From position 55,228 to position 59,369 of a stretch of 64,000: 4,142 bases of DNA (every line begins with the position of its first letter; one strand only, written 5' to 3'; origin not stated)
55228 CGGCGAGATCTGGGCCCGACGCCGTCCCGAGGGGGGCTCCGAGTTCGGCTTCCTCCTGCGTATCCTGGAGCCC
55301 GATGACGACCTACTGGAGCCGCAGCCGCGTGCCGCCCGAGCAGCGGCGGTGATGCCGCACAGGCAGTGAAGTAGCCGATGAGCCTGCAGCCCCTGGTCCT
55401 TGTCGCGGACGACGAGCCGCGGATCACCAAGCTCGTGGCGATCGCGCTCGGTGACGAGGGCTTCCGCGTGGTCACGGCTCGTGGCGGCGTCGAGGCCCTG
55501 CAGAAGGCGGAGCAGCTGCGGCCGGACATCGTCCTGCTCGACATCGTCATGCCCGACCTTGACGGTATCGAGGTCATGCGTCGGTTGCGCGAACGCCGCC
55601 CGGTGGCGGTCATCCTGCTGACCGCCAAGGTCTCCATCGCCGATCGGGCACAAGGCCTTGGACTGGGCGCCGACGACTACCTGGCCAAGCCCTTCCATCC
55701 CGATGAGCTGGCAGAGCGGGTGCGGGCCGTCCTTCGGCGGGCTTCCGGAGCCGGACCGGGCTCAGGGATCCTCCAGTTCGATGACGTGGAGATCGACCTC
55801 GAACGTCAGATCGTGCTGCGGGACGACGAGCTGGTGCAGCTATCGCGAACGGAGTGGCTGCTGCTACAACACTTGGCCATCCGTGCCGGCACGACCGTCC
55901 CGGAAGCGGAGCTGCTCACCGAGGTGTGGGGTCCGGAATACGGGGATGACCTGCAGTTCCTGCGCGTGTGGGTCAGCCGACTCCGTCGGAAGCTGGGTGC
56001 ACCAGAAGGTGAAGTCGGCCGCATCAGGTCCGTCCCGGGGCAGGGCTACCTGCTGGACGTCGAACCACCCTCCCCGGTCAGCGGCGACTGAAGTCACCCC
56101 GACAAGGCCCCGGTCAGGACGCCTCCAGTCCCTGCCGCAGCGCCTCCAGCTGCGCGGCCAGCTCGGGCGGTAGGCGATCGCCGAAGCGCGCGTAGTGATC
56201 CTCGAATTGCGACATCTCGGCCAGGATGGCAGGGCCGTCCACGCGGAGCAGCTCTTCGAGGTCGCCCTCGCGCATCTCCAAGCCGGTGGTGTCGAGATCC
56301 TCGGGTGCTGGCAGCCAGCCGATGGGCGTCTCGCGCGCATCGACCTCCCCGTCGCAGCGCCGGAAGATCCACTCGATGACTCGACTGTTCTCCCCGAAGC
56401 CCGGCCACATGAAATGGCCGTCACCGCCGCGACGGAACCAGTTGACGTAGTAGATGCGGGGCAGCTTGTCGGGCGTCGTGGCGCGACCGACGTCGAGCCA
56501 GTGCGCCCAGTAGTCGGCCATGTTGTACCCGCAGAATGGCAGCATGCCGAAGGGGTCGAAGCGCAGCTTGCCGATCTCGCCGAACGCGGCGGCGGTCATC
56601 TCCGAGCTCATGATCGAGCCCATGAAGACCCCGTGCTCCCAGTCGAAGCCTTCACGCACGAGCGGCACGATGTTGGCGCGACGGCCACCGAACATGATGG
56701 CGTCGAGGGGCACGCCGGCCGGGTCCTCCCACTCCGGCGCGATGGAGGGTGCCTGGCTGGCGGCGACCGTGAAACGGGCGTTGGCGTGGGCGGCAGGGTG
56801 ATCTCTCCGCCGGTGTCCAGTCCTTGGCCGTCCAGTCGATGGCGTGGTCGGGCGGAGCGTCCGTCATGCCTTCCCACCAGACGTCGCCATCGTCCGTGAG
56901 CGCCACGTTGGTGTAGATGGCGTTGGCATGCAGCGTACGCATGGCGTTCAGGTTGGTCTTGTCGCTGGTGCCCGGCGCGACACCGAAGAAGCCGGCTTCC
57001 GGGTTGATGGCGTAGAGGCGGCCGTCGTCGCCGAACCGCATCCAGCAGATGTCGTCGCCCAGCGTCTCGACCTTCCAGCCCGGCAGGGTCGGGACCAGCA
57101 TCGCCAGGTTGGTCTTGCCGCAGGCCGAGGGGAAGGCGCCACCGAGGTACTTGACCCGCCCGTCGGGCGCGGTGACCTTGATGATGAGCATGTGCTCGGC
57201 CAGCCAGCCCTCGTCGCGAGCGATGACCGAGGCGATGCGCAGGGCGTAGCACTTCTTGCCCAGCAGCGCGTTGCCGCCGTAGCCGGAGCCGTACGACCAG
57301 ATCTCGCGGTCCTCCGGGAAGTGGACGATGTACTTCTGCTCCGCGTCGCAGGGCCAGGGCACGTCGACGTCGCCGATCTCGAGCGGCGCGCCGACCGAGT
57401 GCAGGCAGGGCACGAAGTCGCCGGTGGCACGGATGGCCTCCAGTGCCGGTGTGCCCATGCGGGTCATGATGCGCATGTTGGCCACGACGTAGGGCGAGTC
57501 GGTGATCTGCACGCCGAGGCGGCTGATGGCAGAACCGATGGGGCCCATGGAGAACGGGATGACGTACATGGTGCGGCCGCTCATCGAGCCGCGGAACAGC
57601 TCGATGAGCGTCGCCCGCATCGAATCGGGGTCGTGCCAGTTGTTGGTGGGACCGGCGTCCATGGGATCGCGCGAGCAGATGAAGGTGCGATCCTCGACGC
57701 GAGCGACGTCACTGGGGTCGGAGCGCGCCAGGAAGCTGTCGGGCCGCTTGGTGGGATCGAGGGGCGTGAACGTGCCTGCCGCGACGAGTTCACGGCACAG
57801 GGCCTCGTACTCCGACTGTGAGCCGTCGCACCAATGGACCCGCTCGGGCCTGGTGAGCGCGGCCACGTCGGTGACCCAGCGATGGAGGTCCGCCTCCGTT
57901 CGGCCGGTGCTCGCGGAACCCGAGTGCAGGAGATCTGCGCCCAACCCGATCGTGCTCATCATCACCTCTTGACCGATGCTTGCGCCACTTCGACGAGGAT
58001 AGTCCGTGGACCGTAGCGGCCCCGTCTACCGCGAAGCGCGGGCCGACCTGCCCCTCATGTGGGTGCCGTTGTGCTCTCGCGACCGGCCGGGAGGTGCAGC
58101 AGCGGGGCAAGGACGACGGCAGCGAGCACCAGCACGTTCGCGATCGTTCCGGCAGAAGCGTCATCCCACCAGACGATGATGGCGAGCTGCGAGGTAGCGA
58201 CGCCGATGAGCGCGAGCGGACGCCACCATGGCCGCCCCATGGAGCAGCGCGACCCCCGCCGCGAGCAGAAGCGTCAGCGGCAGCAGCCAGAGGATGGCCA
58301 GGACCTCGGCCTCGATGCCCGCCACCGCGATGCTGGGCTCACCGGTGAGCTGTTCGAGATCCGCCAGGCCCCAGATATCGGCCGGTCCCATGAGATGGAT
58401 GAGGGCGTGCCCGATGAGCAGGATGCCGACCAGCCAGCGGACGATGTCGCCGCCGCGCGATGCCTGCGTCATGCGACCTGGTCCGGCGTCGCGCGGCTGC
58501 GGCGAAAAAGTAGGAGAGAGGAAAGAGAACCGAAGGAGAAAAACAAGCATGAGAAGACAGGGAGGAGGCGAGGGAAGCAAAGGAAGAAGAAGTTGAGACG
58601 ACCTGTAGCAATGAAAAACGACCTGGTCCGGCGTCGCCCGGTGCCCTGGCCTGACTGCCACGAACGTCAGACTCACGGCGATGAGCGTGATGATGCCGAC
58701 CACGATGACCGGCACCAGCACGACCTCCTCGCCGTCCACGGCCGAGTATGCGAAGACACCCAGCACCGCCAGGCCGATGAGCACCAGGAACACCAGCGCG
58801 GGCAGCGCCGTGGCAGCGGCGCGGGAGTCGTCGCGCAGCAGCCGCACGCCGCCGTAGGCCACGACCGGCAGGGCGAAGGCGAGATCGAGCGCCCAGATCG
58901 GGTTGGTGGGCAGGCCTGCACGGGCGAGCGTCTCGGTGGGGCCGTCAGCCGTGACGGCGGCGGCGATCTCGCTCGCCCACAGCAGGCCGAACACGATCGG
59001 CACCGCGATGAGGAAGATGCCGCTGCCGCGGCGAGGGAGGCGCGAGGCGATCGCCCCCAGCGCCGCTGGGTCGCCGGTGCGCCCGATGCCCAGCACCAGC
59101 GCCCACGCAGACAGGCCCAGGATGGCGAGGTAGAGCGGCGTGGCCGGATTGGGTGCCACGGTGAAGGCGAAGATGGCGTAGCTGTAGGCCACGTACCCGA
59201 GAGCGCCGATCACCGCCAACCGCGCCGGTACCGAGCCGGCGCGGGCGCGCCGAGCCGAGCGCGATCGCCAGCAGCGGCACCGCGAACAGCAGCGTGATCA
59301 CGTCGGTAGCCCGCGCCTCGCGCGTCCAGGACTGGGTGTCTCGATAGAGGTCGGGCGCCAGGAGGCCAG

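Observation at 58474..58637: Low-GC polypurine insert with 19-bp flanking duplication at an ATGA gene junction, fusing two membrane-protein genes in frame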

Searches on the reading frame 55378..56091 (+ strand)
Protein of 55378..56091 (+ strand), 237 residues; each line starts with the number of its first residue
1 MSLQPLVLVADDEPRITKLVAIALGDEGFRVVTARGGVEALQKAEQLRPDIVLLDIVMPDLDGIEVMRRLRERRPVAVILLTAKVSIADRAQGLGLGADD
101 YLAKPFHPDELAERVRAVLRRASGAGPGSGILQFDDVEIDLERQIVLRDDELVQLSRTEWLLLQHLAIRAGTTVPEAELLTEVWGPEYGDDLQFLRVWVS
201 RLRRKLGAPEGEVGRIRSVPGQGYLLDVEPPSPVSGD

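Call 29: find_encoding_contigs(protein=window:55378-56091:+, flank=2000, max_places=5)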
Protein window:55378-56091:+ (237 aa): no gene with exactly this product is on record in the collection.

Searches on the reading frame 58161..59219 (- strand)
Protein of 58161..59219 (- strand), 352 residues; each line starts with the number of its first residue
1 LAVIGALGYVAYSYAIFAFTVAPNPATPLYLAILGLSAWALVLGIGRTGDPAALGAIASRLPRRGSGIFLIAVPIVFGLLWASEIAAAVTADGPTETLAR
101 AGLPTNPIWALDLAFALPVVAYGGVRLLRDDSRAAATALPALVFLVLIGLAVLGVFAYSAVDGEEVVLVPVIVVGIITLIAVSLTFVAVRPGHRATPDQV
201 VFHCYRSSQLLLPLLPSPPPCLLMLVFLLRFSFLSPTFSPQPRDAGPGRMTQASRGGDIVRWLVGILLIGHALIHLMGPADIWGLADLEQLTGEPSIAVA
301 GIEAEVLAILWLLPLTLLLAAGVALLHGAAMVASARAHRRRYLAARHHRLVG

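Call 8: search_protein_families(library=pfam, proteins=[window:58161-59219:-], max_evalue=1)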
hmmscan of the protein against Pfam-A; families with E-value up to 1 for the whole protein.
window:58161-59219:- (352 aa): 1 family
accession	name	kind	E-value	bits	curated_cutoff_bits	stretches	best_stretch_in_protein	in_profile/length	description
PF24002.1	DUF7318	-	0.013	16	27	1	122-201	8-87/128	Family of unknown function (DUF7318)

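Call 9: find_homologous_proteins(query=window:58161-59219:-, max_evalue=0.001)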
Query window:58161-59219:- (352 aa): 29 proteins with E <= 0.001 among 8000 candidates.
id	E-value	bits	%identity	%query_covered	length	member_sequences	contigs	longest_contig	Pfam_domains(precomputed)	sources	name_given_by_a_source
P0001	1.5e-215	733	100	99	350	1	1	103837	-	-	-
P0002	9.9e-101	356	90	57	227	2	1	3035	-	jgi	jgi:hypothetical protein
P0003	3.1e-93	331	87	56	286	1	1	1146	-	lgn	-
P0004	2.4e-90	321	84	56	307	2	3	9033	-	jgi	jgi:hypothetical protein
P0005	6.6e-89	317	85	54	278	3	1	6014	-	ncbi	ncbi:MAG: hypothetical protein R6W93_16520 [Candidatus Limnocylindrales bacterium]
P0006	5.6e-61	225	60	56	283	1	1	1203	-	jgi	jgi:hypothetical protein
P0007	6.2e-61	225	63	55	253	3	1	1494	-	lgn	-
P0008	1.0e-60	224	65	49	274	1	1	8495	-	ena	-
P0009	3.3e-60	222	63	53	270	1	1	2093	-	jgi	jgi:hypothetical protein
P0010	1.2e-59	220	60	55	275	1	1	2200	-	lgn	-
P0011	2.5e-59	219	64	55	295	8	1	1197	-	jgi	-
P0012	8.4e-59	218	61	53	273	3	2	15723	-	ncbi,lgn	ncbi:MAG: hypothetical protein AB1Z63_00605 [Candidatus Limnocylindrales bacterium]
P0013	1.2e-58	217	60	55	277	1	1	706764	-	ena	-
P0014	1.6e-58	217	63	53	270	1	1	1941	-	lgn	-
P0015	2.3e-58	216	61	54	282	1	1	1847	-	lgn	-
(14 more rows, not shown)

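Call 10: find_encoding_contigs(protein=P0004, flank=5000, max_places=4)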
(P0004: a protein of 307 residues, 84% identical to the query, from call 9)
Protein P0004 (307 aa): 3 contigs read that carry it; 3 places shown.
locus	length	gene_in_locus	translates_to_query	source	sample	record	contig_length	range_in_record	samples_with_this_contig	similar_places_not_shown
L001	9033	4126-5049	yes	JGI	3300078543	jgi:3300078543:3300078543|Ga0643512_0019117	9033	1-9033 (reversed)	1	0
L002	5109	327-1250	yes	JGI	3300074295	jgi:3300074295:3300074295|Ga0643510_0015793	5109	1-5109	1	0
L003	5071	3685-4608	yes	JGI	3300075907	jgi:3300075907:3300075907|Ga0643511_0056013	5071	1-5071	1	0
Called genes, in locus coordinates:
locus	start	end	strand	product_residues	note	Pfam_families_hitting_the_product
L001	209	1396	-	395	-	-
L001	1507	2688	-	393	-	PF10509:GalKase_gal_bdg, PF00288:GHMP_kinases_N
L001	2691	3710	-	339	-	PF01208:URO-D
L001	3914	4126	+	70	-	-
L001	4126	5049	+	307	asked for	-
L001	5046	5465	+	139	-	-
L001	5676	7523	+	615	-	PF17297:PEPCK_N, PF00821:PEPCK_GTP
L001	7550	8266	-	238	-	PF00072:Response_reg, PF00486:Trans_reg_C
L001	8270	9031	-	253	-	?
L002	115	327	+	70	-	-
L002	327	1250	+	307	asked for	-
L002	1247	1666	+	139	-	-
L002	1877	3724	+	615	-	PF17297:PEPCK_N, PF00821:PEPCK_GTP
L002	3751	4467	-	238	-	PF00072:Response_reg, PF00486:Trans_reg_C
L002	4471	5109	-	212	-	?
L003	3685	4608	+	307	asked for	-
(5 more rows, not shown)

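Call 11: find_encoding_contigs(protein=P0005, flank=5000, max_places=4)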
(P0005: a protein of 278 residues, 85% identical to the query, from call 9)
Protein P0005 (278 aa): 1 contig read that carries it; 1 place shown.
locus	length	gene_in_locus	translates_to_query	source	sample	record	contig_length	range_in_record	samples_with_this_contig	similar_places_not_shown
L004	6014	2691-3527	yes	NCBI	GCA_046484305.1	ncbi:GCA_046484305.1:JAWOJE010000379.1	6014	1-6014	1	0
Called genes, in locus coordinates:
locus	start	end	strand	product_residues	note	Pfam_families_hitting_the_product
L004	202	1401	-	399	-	PF10509:GalKase_gal_bdg, PF00288:GHMP_kinases_N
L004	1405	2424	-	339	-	PF01208:URO-D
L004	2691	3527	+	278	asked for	-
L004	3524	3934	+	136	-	-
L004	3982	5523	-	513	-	-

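Call 12: find_encoding_contigs(protein=P0002, flank=5000, max_places=4)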
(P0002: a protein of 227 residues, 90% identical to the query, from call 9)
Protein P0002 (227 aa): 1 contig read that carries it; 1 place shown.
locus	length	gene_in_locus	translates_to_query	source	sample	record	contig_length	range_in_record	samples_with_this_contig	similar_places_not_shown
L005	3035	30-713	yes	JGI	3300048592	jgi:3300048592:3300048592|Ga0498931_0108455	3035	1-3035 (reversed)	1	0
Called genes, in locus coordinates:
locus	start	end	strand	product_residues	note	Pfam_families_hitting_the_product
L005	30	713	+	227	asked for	-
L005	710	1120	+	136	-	-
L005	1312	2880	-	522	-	-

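Call 15: find_encoding_contigs(protein=P0001, flank=10000, max_places=6)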
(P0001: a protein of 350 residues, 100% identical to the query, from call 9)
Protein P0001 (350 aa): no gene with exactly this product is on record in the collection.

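Call 16: list_cluster_members(proteins=[P0001])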
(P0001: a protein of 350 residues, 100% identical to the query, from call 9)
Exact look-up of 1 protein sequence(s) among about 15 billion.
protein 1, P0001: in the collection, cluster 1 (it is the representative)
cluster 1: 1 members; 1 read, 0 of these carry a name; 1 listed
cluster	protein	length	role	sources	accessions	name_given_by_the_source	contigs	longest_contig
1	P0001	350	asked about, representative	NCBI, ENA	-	-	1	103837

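Call 30: find_related_loci(query=window:58161-59219:-, collection=metagenome_contigs, flank=3000)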
Query window:58161-59219:- (352 aa) in metagenome_contigs; peptide patterns used: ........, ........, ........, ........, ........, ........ (x = any residue, [..] = any of these).
600 stretches matched a pattern (row limit reached: there are more); 5 encode a relative of the query (tblastn E <= 1e-3); 5 distinct loci.
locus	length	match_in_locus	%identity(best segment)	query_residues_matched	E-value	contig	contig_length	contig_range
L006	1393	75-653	60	3-196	6e-64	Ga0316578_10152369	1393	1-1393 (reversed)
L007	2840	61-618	61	5-191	1e-53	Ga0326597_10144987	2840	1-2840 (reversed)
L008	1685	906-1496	44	1-197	1e-44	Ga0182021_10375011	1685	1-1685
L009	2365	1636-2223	45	3-198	2e-35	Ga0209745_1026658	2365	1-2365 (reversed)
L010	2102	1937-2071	67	1-45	1e-14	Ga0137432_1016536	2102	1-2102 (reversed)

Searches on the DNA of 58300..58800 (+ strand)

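Call 6: search_rna_families(source=window, start=58300, end=58800, threshold=evalue, max_evalue=10)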
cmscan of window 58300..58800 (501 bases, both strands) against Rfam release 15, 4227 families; matches with E-value up to 10: 1.
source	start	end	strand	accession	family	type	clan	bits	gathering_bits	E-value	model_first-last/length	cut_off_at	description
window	58680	58725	-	RF01059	mir-598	Gene; miRNA;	-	24.9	69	0.0068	1-80/80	no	mir-598 microRNA precursor family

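Call 27: search_dna_similar(query=window:58474-58637:+, collection=plasmids, mode=distant, max_evalue=10, max_rows=10)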
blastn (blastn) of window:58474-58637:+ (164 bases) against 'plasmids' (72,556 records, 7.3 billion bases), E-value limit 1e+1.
Records with a match: 20; places in all: 22; records where one place covers at least 80% of the query: 0.
Best place of each record, by identity: >=99% 2; 95-99% 4; 90-95% 6; 80-90% 7; 60-80% 1.
By first word of the organism name: Rhizobium 4; Sinorhizobium 3; Azospirillum 2; Streptomyces 2; Clavibacter 2; Curtobacterium 1; Nostoc 1; Terrarubrum 1; Burkholderia 1; Ilyobacter 1; and 2 more.
By predicted mobility (MOB-suite, as given by PLSDB): non-mobilizable 17; mobilizable 3.
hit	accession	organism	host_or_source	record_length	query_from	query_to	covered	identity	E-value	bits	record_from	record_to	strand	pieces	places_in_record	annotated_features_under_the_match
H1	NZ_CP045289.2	Curtobacterium flaccumfaciens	Capsicum sp.,Single cell,Leaf,Dry beans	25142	31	118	54%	70.0%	6e+0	37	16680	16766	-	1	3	none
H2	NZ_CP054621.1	Azospirillum oryzae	cell culture,soil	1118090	1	38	23%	84.6%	5e-1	41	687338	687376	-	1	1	record has no annotation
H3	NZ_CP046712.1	Nostoc sp. ATCC 53789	-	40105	34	68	21%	86.5%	2e+0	39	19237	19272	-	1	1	COR domain-containing protein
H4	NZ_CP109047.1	Streptomyces sp. NBC_00637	-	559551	1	33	20%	84.8%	6e+0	38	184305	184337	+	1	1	hypothetical protein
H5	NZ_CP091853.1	Terrarubrum flagellatum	cell culture,forest soil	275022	22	54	20%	84.8%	6e+0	38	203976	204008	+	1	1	none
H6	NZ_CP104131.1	Sinorhizobium sp. K101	Phaseolus vulgaris,cell ...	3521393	4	32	18%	89.7%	6e+0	37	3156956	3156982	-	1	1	none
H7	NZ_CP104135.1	Sinorhizobium sp. C101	Phaseolus vulgaris,cell ...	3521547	4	32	18%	89.7%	6e+0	37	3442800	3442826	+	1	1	none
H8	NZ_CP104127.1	Sinorhizobium sp. M103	Phaseolus vulgaris,cell ...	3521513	4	32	18%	89.7%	6e+0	37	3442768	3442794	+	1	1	none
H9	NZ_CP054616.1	Azospirillum oryzae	cell culture,soil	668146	1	26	16%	92.6%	6e+0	37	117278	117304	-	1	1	GMC family oxidoreductase N-terminal domain-containing protein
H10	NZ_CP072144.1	Rhizobium sp. L51/94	Blueberry,cell culture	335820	2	27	16%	92.3%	2e+0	39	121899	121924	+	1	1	ABC transporter substrate-binding protein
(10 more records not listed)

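Call 28: search_dna_similar(query=window:58474-58637:+, collection=phages, mode=distant, max_evalue=10, max_rows=10)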
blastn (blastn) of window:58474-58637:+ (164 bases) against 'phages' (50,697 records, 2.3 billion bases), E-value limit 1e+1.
Records with a match: 36; places in all: 36; records where one place covers at least 80% of the query: 0.
Best place of each record, by identity: >=99% 12; 95-99% 2; 90-95% 3; 80-90% 18; 60-80% 1.
By first word of the organism name: Bacillus 15; Erwinia 7; Arthrobacter 2; Pseudomonas 2; Serratia 2; Vibrio 2; uncultured 2; Xanthomonas 1; Capybara 1; Streptococcus 1; and 1 more.
By host as written in the record: - 6; Erwinia amylovora 4; Bacillus thuringiensis kurstaki 3; Erwinia amylovora SNUABM_01 3; Bacillus cereus HER1399 2; Bacillus thuringiensis 2; Arthrobacter sp. ATCC 21022 2; Serratia marcescens UCC2017 2; and 12 more.
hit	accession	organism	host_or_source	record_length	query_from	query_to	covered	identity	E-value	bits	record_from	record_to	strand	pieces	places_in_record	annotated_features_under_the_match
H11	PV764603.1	Xanthomonas phage PhiXhv-16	Xanthomonas hortorum pv. vitians ...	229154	39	119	49%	72.6%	6e+0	37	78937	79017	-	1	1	hypothetical protein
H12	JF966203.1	Bacillus phage Bastille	Bacillus cereus HER1399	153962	42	74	20%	84.8%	6e+0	36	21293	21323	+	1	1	hypothetical protein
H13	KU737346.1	Bacillus phage Vinny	Bacillus thuringiensis subsp. kurstaki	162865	42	74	20%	84.8%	6e+0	36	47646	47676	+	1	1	tail chaperone protein (x2)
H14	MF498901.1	Bacillus phage Anthony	Bacillus thuringiensis subsp. kurstaki ...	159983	42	74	20%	84.8%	6e+0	36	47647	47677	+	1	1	tail assembly chaperone (x2)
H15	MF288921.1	Bacillus phage OTooleKemple52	Bacillus thuringiensis kurstaki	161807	42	74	20%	84.8%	6e+0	36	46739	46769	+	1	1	tail assembly chaperone (x2)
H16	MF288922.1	Bacillus phage Janet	Bacillus thuringiensis kurstaki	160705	42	74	20%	84.8%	6e+0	36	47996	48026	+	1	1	tail assembly chaperone (x2)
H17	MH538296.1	Bacillus phage Maceta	Bacillus thuringiensis serovar kurstaki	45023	42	74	20%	84.8%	6e+0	36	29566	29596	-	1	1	tail assembly chaperone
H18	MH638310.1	Bacillus phage Kamfam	Bacillus thuringiensis kurstaki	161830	42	74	20%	84.8%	6e+0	36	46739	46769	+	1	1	100: tail assembly chaperone | 99: tail assembly chaperone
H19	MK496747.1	Capybara microvirus Cap1_SP_209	Hydrochoerus hydrochaeris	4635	53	85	20%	84.8%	6e+0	36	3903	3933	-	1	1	nonstructural protein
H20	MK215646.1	Bacillus phage vB_BthM-Goe5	Bacillus thuringiensis serovar kurstaki ...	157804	42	74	20%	84.8%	6e+0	36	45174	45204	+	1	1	hypothetical protein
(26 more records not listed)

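Call 56: search_dna_similar(query=window:58493-58618:+, collection=ecoli_genomes, mode=distant, max_evalue=1, max_rows=5)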
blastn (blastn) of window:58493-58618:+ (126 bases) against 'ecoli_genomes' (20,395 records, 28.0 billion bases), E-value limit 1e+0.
No match.
